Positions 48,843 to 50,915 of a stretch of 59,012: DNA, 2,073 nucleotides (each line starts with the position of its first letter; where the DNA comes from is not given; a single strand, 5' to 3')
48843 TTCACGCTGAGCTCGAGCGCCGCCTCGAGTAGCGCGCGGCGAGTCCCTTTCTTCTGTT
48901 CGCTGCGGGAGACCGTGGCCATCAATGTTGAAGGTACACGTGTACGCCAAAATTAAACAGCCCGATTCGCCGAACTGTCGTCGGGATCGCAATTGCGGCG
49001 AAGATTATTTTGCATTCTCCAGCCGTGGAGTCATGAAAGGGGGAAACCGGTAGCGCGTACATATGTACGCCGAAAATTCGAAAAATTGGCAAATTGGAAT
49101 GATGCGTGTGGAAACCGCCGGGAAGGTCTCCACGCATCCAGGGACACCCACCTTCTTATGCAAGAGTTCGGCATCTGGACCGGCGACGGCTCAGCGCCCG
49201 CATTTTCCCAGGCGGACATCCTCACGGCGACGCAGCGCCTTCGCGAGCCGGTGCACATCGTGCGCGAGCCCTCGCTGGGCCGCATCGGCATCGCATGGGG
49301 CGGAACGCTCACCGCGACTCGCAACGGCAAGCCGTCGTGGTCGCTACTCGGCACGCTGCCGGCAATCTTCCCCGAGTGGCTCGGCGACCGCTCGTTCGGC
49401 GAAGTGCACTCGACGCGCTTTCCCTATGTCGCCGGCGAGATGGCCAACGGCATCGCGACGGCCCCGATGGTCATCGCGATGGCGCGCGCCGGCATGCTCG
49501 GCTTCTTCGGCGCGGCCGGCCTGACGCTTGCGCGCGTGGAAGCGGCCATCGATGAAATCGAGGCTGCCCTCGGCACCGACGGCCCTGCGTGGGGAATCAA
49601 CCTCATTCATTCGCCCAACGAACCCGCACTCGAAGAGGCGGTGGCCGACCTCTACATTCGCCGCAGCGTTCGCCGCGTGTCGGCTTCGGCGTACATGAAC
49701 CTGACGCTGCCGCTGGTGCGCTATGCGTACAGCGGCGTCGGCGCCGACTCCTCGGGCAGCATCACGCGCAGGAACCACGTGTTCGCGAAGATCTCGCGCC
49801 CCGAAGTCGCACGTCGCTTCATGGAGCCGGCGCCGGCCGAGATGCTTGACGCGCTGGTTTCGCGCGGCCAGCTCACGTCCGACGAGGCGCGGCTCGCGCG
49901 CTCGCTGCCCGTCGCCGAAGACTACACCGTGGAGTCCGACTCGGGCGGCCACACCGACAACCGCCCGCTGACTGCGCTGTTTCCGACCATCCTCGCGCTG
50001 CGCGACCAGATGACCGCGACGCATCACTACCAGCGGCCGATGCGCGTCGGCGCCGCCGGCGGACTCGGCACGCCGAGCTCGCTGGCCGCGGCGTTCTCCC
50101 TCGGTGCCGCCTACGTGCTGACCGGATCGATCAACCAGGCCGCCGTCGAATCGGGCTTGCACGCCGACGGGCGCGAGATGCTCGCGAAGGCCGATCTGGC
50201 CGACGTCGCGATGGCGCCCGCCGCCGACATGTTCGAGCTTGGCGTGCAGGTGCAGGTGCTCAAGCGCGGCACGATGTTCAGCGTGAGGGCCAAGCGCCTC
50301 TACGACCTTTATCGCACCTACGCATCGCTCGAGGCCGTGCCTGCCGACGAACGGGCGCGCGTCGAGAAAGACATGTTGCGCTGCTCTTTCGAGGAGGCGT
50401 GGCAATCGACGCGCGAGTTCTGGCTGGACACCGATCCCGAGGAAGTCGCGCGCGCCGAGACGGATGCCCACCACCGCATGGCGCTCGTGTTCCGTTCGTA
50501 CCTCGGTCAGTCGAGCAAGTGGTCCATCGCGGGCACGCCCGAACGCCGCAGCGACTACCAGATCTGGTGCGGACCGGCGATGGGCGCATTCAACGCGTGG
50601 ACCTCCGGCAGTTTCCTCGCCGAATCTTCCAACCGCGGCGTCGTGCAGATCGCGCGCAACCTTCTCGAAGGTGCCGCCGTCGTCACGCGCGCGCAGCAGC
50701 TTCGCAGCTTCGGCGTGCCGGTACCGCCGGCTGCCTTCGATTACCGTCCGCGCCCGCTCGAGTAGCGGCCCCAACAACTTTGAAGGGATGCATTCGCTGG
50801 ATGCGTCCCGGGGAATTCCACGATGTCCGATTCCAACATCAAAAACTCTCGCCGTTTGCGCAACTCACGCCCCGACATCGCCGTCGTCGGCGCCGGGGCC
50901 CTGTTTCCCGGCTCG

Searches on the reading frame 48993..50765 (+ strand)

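Call 12: search_protein_families(library=ncbifam, proteins=[window:48993-50765:+], max_evalue=0.00001)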
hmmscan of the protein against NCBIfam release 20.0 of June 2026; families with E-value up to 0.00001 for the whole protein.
window:48993-50765:+ (590 aa): 2 families
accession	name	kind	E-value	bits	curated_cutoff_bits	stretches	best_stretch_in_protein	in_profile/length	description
TIGR02814.1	pfaD_fam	subfamily_domain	1.2e-185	617.6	449.25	1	127-567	3-443/444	PfaD family polyunsaturated fatty acid/polyketide biosynthesis protein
TIGR03151.1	enACPred_II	equivalog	2.4e-09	36.9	453.1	0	351-425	163-233/307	enoyl-[acyl-carrier-protein] reductase FabK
